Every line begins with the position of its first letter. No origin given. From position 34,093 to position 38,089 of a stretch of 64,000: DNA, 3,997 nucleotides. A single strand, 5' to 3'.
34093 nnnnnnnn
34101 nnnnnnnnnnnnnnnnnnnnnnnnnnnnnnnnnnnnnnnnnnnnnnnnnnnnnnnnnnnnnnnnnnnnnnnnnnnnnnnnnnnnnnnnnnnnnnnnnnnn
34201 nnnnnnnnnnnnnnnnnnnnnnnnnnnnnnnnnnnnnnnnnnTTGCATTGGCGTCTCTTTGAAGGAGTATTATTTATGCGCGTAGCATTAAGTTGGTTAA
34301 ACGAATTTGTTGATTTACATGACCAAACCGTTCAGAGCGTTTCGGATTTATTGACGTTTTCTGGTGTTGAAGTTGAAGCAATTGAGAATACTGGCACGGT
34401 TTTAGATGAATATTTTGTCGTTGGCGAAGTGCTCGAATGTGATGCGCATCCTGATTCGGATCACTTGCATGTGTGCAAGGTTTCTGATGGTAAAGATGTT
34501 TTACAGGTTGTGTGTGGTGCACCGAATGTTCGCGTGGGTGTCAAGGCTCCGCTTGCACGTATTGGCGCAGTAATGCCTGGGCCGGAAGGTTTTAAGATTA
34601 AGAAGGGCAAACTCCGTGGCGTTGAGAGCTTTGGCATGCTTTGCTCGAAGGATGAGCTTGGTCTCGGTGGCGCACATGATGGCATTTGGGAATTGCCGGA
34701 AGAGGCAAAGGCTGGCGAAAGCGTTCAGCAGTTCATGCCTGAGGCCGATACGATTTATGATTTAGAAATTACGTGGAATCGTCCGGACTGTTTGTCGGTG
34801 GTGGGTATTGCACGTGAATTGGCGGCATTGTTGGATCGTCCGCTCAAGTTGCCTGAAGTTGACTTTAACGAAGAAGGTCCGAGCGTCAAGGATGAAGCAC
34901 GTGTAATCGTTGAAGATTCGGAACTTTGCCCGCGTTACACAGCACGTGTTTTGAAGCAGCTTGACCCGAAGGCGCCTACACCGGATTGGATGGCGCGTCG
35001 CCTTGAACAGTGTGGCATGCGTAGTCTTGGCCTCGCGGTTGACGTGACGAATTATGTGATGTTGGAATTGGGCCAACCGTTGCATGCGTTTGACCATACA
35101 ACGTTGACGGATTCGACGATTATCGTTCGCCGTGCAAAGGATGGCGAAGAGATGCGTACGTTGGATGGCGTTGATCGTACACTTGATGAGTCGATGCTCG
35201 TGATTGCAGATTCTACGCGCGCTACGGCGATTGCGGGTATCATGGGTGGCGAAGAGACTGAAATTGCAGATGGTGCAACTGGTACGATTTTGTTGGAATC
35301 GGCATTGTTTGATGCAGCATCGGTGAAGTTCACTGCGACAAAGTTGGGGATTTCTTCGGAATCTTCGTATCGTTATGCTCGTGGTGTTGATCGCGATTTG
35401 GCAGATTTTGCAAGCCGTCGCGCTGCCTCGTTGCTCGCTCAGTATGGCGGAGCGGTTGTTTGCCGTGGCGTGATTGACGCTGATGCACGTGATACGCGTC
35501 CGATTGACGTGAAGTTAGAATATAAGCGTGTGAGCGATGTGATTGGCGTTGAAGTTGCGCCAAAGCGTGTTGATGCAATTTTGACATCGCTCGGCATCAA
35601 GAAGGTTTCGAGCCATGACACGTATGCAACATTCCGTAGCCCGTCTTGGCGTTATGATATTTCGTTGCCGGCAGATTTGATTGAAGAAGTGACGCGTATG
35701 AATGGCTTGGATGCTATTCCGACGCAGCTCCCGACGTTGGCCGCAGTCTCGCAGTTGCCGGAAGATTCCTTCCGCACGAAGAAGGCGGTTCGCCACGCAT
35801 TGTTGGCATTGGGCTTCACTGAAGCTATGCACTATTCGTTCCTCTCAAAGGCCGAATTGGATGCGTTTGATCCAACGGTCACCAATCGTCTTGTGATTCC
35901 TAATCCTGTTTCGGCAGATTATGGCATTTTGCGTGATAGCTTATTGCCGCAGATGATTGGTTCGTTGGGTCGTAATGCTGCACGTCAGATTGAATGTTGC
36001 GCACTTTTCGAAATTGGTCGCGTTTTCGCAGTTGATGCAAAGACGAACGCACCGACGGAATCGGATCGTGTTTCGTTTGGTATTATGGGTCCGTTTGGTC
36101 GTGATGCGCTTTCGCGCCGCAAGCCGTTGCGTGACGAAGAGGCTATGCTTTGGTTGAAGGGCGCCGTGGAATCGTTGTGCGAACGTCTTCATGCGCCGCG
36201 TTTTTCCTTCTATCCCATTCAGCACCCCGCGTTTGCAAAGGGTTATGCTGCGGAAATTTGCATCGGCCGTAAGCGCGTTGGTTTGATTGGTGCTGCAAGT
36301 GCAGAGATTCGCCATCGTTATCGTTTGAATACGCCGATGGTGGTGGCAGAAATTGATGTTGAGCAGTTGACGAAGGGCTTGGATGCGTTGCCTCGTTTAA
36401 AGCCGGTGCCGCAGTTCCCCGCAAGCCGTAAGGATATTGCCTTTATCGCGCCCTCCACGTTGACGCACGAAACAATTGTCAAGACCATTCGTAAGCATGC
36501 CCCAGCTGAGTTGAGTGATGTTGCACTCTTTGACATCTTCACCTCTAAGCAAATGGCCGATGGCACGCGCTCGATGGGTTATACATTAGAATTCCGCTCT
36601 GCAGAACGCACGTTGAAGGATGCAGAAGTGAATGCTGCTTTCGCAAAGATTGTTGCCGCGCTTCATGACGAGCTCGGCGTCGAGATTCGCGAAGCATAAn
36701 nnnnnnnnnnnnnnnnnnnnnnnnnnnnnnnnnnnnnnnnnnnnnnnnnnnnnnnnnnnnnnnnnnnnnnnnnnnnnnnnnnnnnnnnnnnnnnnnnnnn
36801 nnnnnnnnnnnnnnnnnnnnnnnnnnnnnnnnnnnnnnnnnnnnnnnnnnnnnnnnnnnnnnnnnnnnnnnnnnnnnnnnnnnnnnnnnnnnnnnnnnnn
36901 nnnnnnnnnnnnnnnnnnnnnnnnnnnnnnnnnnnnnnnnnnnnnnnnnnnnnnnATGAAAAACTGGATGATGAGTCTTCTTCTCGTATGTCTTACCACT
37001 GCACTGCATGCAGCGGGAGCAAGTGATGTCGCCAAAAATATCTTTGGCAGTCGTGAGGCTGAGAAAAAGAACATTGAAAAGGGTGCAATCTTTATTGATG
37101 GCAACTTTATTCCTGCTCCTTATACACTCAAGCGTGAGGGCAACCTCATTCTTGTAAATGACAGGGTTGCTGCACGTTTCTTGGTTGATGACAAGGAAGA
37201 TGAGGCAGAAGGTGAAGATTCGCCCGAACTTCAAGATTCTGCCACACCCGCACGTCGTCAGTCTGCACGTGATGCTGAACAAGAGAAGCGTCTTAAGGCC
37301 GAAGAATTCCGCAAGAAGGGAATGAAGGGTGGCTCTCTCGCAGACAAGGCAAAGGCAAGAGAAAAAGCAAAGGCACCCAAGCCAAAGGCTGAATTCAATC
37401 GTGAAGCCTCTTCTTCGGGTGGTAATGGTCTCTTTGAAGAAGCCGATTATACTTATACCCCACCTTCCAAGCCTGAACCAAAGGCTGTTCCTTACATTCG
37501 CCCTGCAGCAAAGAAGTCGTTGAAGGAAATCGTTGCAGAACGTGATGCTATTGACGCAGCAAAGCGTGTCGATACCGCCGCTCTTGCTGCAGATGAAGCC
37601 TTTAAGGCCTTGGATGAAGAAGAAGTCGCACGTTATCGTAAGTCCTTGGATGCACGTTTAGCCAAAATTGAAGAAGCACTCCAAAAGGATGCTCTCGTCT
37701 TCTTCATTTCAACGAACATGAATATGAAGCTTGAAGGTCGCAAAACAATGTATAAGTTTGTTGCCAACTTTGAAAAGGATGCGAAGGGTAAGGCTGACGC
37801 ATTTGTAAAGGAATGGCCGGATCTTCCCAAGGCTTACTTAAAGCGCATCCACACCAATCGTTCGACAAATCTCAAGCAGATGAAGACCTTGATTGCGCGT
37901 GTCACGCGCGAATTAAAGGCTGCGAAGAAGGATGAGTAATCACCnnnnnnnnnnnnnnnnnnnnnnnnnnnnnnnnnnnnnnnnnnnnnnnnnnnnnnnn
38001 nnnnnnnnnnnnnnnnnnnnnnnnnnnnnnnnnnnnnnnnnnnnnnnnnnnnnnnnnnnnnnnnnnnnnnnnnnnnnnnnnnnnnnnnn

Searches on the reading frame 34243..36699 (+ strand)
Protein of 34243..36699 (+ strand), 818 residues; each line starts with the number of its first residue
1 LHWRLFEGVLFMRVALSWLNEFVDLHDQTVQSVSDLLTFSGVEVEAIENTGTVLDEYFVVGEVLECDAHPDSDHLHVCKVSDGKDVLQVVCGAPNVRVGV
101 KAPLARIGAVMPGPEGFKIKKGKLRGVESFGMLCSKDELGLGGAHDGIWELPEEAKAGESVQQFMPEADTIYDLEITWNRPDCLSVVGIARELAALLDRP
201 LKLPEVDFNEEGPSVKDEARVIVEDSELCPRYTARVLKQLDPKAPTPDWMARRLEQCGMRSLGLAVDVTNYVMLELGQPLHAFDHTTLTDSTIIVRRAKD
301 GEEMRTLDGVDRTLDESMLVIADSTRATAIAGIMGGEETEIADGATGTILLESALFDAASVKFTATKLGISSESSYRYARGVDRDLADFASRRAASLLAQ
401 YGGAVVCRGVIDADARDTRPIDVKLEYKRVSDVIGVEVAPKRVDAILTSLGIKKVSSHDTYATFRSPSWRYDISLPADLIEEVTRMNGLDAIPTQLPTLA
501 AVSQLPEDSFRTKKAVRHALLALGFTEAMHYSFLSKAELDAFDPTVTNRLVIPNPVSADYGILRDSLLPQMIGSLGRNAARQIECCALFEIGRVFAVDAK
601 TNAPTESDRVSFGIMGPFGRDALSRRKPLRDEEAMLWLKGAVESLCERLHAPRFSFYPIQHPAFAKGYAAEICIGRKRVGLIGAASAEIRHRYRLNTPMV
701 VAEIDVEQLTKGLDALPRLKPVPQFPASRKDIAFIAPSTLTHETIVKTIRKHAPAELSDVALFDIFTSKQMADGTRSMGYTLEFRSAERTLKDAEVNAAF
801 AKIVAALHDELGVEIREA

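Call 6: search_protein_families(library=pfam, proteins=[window:34243-36699:+])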
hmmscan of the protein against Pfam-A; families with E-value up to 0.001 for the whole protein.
window:34243-36699:+ (818 aa): 5 families
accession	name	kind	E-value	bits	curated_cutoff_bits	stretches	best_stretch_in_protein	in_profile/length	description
PF03483.22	B3_4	-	3.3e-61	206.3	29.3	1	229-403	2-174/174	B3/4 domain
PF17759.6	tRNA_synthFbeta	-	2e-45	155.4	22.4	1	492-706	1-214/214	Phenylalanyl tRNA synthetase beta chain CLM domain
PF03147.19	FDX-ACB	-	1.6e-25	89.7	31.1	1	723-816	1-94/94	Ferredoxin-fold anticodon binding domain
PF01588.26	tRNA_bind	-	3.4e-21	75.6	27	1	58-159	1-95/96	Putative tRNA binding domain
PF03484.21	B5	-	3.9e-15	56.2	28.6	1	423-488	1-66/67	tRNA synthetase B5 domain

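Call 13: find_related_loci(query=window:34243-36699:+, collection=genome_contigs, flank=10000)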
Query window:34243-36699:+ (818 aa) in genome_contigs; peptide patterns used: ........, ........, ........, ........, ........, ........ (x = any residue, [..] = any of these).
133 stretches matched a pattern; 102 encode a relative of the query (tblastn E <= 1e-3); the best 80 are kept; 80 distinct loci.
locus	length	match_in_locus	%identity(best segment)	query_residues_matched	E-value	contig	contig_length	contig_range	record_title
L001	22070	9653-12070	78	12-818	0e+0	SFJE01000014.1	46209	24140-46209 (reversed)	MAG: Lentisphaeraceae bacterium isolate W1P29.020 Contig189, whole genome shotgun sequence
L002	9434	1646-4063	78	12-818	0e+0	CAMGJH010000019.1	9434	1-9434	MAG: uncultured Lentisphaeraceae bacterium isolate SRR11551383_bin.25_metaWRAP_v1.3_MAG genome assembly, contig: ERZ1147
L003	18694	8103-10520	77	12-818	0e+0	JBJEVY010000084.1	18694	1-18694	MAG: Candidatus Spyradenecus sp. isolate MAHA01_bin.015 NODE_511_length_18694_cov_9.429959, whole genome shotgun sequenc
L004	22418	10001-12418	74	11-818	0e+0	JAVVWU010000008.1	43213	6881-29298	MAG: Kiritimatiellia bacterium isolate CGS10Y3-bin112 NODE_8_length_43213_cov_4.079748, whole genome shotgun sequence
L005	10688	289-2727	74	4-817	0e+0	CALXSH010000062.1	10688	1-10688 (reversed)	MAG: uncultured Kiritimatiellaeota bacterium isolate BRZ_RB__bin17 genome assembly, contig: BRZ_RB__NODE_9021_length_106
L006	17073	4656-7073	79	12-818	0e+0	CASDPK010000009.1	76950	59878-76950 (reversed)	uncultured Lentisphaeraceae bacterium isolate O25_L1_391391_idba_bin.166 genome assembly, contig: O25_L1_391391_idba_bin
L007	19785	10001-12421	86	12-818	0e+0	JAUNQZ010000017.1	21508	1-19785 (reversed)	MAG: bacterium isolate S3M_St_10 NODE_407_length_21508_cov_8.606442, whole genome shotgun sequence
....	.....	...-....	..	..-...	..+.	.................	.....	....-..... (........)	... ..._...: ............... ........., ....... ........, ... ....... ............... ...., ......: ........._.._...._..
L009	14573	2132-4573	56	12-818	0e+0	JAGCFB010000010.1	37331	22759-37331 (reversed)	MAG: Kiritimatiellae bacterium isolate RGIG9733 Yak_Omasum-3__c113743, whole genome shotgun sequence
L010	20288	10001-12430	57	12-816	0e+0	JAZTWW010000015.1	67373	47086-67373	MAG: Kiritimatiellia bacterium isolate T1900045332_YK20190021.MAGScoT_cleanbin_000015 SGB_6538_k141_2179817, whole genom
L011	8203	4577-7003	55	12-816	0e+0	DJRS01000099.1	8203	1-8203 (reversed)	MAG TPA_asm: Verrucomicrobia bacterium UBA6354 UBA6354_contig_5681, whole genome shotgun sequence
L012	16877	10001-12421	55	17-818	0e+0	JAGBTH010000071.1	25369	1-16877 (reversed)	MAG: Kiritimatiellae bacterium isolate RGIG9427 Yak_Cecum-2__c322012, whole genome shotgun sequence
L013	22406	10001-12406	55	12-817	0e+0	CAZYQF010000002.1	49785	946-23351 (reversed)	MAG TPA_asm: uncultured Lentisphaeraceae bacterium isolate binchicken_co101_326 genome assembly, contig: NODE_344_length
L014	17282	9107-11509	55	12-817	0e+0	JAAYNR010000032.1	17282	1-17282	MAG: Lentisphaerae bacterium isolate AS21ysBPME_225 121918_AS21, whole genome shotgun sequence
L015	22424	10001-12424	55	16-818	0e+0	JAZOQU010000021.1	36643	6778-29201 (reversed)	MAG: Kiritimatiellia bacterium isolate T1900045565_YK20190259.MAGScoT_cleanbin_000011 SGB_7934_k141_4133130, whole genom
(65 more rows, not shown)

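Call 35: find_encoding_contigs(protein=window:34276-36699:+, flank=10000, max_places=10)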
Protein window:34276-36699:+ (807 aa): no gene with exactly this product is on record in the collection.

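Call 36: find_homologous_proteins(query=window:34276-36699:+, max_evalue=1e-100)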
Query window:34276-36699:+ (807 aa): 7785 proteins with E <= 1e-100 among 8000 candidates; the best 120 are listed.
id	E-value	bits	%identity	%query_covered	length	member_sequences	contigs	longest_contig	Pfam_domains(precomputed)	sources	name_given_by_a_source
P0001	0.0e+0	1808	100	100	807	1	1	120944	PF03483.23,PF03147.20,PF03484.22,PF17759.7,PF01588.27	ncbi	-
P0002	0.0e+0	1585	86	100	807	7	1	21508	PF03483.23,PF03147.20,PF03484.22,PF17759.7,PF01588.27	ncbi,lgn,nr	ncbi:MAG: phenylalanine--tRNA ligase subunit beta [bacterium]|nr:phenylalanine--tRNA ligase subunit 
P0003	0.0e+0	1474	81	100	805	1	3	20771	PF03483.23,PF03147.20,PF03484.22,PF17759.7,PF01588.27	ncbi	-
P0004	0.0e+0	1460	80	100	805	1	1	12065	PF03483.23,PF03147.20,PF03484.22,PF17759.7,PF01588.27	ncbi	-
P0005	0.0e+0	1455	80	100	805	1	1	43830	PF03483.23,PF03147.20,PF03484.22,PF17759.7,PF01588.27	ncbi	-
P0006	0.0e+0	1453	80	100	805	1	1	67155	PF03483.23,PF03147.20,PF03484.22,PF17759.7,PF01588.27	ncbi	-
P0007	0.0e+0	1446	79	100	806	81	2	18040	PF03483.23,PF03147.20,PF03484.22,PF17759.7,PF01588.27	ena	-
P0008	0.0e+0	1444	79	100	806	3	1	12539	PF03483.23,PF03147.20,PF03484.22,PF17759.7,PF01588.27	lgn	-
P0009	0.0e+0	1444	79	100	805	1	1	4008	PF03483.23,PF03147.20,PF03484.22,PF17759.7,PF01588.27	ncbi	-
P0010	0.0e+0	1444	79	100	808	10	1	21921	PF03483.23,PF03147.20,PF03484.22,PF17759.7,PF01588.27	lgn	-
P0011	0.0e+0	1442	79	100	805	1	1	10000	PF03483.23,PF03147.20,PF03484.22,PF17759.7,PF01588.27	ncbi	-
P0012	0.0e+0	1437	78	100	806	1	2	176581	PF03483.23,PF03147.20,PF03484.22,PF17759.7,PF01588.27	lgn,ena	-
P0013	0.0e+0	1431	78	100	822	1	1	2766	PF03483.23,PF03147.20,PF03484.22,PF17759.7,PF01588.27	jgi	jgi:phenylalanyl-tRNA synthetase beta chain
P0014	0.0e+0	1431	79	100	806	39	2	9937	PF03483.23,PF03147.20,PF03484.22,PF17759.7,PF01588.27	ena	-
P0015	0.0e+0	1431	78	100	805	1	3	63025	PF03483.23,PF03147.20,PF03484.22,PF17759.7,PF01588.27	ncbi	-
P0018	0.0e+0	1422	78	100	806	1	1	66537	PF03483.23,PF03147.20,PF03484.22,PF17759.7,PF01588.27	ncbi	-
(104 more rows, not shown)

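Call 37: find_encoding_contigs(protein=P0001, flank=3000, max_places=3)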
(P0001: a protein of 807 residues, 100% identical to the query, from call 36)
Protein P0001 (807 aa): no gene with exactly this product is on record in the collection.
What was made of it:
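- On REP (GTAG/CGTC-tagged) elements: The rest of the MAG could not be fetched (calls 35, 37).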

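Call 38: find_encoding_contigs(protein=P0003, flank=10000, max_places=3)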
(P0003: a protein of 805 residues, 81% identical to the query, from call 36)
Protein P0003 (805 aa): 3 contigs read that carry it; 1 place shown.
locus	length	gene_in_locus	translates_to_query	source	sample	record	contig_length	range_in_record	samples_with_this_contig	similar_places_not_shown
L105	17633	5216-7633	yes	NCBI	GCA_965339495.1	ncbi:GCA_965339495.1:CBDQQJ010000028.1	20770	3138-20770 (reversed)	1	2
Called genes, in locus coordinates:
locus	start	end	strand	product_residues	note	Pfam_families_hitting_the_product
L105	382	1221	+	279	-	PF00175:NAD_binding_1 (weak), PF10418:DHODB_Fe-S_bind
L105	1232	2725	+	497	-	PF14691:Fer4_20, PF01262:AlaDh_PNT_C (faint), PF13738:Pyr_redox_3 (faint), PF07992:Pyr_redox_2, PF12831:FAD_oxidored (faint), PF13450:NAD_binding_8 (weak), PF00070:Pyr_redox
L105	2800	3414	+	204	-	PF00702:Hydrolase, PF13419:HAD_2 (weak)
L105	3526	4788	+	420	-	PF00733:Asn_synthase (faint), PF02540:NAD_synthase (faint), PF00958:GMP_synt_C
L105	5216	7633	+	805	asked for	PF01588:tRNA_bind, PF03483:B3_4, PF03484:B5, PF17759:tRNA_synthFbeta, PF03147:FDX-ACB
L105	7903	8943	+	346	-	-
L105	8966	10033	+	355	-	PF02405:MlaE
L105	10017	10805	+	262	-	PF00005:ABC_tran, PF13304:AAA_21 (faint)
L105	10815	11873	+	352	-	PF02470:MlaD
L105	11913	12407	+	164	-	-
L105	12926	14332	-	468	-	PF00753:Lactamase_B, PF12706:Lactamase_B_2, PF16661:Lactamase_B_6, PF10996:Beta-Casp, PF07521:RMMBL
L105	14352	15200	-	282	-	PF20582:UPF0758_N, PF04002:RadC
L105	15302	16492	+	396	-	PF00753:Lactamase_B, PF19583:ODP, PF12706:Lactamase_B_2 (weak), PF00258:Flavodoxin_1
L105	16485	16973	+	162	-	PF06725:3D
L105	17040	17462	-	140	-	PF01242:PTPS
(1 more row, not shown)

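Call 39: find_encoding_contigs(protein=P0006, flank=10000, max_places=3)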
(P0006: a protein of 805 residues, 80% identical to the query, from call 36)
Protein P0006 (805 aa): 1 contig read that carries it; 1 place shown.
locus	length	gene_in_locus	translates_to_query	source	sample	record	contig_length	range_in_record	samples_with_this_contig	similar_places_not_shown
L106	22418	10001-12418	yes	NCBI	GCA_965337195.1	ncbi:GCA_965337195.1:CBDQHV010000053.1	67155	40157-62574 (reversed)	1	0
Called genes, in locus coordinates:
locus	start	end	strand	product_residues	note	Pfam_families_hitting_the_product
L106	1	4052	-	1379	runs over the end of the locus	PF00722:Glyco_hydro_16 (weak), PF03935:SKN1_KRE6_Sbg1 (faint)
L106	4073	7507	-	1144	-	PF00657:Lipase_GDSL, PF13472:Lipase_GDSL_2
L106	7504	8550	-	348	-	-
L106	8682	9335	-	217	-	-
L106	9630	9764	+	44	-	-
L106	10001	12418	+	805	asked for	PF01588:tRNA_bind, PF03483:B3_4, PF03484:B5, PF17759:tRNA_synthFbeta, PF03147:FDX-ACB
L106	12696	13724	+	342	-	-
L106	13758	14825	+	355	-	PF02405:MlaE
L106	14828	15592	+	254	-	PF00005:ABC_tran, PF02463:SMC_N (faint), PF13304:AAA_21 (faint)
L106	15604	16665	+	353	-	PF02470:MlaD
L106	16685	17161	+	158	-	-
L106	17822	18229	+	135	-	-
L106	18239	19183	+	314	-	PF00069:Pkinase, PF07714:PK_Tyr_Ser-Thr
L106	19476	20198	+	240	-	-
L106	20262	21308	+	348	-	-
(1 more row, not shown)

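Call 44: find_encoding_contigs(protein=P0005, flank=6000, max_places=2)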
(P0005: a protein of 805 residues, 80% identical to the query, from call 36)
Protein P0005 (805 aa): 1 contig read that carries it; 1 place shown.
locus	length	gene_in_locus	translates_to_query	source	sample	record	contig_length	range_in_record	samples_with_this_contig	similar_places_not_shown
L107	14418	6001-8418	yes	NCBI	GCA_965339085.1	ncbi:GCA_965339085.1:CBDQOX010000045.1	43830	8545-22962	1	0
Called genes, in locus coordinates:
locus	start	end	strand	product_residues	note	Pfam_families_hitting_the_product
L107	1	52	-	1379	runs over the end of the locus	PF00722:Glyco_hydro_16 (weak), PF03935:SKN1_KRE6_Sbg1 (faint)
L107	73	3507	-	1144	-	PF00657:Lipase_GDSL, PF13472:Lipase_GDSL_2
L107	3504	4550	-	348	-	-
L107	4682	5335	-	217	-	-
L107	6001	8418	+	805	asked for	PF01588:tRNA_bind, PF03483:B3_4, PF03484:B5, PF17759:tRNA_synthFbeta, PF03147:FDX-ACB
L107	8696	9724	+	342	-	-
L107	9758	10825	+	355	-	PF02405:MlaE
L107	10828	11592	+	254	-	PF00005:ABC_tran, PF02463:SMC_N (faint), PF13304:AAA_21 (faint)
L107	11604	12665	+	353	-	PF02470:MlaD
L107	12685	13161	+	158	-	-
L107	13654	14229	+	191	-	PF04542:Sigma70_r2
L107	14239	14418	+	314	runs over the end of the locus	PF00069:Pkinase, PF07714:PK_Tyr_Ser-Thr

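Call 45: find_encoding_contigs(protein=P0018, flank=6000, max_places=2)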
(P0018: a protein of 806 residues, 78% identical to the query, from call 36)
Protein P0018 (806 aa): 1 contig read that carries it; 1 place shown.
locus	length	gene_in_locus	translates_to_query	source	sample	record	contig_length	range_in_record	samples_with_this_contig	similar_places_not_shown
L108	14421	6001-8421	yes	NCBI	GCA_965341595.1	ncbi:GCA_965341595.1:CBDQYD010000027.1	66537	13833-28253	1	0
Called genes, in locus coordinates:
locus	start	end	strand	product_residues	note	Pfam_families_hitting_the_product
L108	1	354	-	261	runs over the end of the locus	PF01966:HD (weak)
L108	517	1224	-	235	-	PF01255:Prenyltransf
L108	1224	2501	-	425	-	PF00709:Adenylsucc_synt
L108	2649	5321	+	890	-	PF00133:tRNA-synt_1, PF01406:tRNA-synt_1e (faint), PF09334:tRNA-synt_1g, PF13603:tRNA-synt_1_2, PF09334:tRNA-synt_1g (weak), PF08264:Anticodon_1, PF10458:Val_tRNA-synt_C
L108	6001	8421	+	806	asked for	PF01588:tRNA_bind, PF03483:B3_4, PF03484:B5, PF17759:tRNA_synthFbeta, PF03147:FDX-ACB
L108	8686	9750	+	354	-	-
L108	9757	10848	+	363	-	PF02405:MlaE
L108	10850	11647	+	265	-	PF00005:ABC_tran, PF02463:SMC_N (faint), PF13304:AAA_21 (faint)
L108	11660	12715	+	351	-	PF02470:MlaD (weak)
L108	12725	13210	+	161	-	-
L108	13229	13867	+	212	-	PF13500:AAA_26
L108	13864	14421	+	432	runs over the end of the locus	PF01488:Shikimate_DH (faint), PF02826:2-Hacid_dh_C (faint), PF13241:NAD_binding_7, PF14824:Sirohm_synth_M (faint), PF05201:GlutR_N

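Call 46: find_encoding_contigs(protein=P0015, flank=6000, max_places=2)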
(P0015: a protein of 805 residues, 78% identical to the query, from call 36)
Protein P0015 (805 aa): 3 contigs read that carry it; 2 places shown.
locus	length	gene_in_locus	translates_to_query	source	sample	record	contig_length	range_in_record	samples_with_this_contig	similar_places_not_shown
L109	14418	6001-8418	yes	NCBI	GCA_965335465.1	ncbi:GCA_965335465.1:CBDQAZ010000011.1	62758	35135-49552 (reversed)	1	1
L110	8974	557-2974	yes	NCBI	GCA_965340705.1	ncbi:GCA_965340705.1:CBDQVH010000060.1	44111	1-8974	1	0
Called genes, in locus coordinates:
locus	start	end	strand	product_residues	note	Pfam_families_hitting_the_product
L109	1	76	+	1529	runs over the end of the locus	PF13306:LRR_5, PF13855:LRR_8 (faint), PF13306:LRR_5, PF07705:CARDB, PF13306:LRR_5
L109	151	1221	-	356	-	-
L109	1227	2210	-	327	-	PF13580:SIS_2 (faint), PF01380:SIS, PF00571:CBS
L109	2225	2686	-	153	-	PF01325:Fe_dep_repress, PF02742:Fe_dep_repr_C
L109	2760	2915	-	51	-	-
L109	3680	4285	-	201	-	-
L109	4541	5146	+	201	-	PF07589:PEP_exosort_dom (weak)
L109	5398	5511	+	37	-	-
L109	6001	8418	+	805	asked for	PF01588:tRNA_bind, PF03483:B3_4, PF03484:B5, PF17759:tRNA_synthFbeta, PF03147:FDX-ACB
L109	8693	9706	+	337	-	-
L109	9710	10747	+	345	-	PF02405:MlaE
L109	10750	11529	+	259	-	PF00005:ABC_tran, PF02463:SMC_N (faint)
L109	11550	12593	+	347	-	PF02470:MlaD (faint)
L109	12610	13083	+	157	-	-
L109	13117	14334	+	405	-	PF01757:Acyl_transf_3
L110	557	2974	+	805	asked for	PF01588:tRNA_bind, PF03483:B3_4, PF03484:B5, PF17759:tRNA_synthFbeta, PF03147:FDX-ACB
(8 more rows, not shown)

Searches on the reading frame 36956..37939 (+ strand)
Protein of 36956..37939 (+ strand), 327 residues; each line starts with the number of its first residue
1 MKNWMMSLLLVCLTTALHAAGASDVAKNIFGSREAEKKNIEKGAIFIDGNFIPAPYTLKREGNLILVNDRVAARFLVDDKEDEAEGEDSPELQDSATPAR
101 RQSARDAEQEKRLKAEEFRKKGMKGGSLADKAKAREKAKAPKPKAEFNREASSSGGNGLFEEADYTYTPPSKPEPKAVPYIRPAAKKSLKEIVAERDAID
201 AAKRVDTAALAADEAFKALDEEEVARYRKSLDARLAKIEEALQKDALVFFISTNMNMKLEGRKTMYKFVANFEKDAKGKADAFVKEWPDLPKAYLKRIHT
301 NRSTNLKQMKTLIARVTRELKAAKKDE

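Call 6: search_protein_families(library=pfam, proteins=[window:36956-37939:+])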
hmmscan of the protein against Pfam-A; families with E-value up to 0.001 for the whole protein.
window:36956-37939:+ (327 aa): 0 families

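Call 67: search_protein_families(library=pfam, proteins=[window:36956-37939:+], max_evalue=1)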
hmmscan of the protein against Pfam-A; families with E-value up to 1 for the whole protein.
window:36956-37939:+ (327 aa): 2 families
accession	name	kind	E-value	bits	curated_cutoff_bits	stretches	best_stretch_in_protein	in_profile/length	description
PF10949.13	DUF2777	-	0.14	12.4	25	1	202-260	58-116/181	Protein of unknown function (DUF2777)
PF07477.17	Glyco_hydro_67C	-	0.19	11.7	27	1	222-308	109-194/223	Glycosyl hydrolase family 67 C-terminus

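Call 68: search_protein_families(library=ncbifam, proteins=[window:36956-37939:+], max_evalue=0.1)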
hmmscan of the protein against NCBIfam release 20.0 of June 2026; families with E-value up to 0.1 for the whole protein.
window:36956-37939:+ (327 aa): 0 families
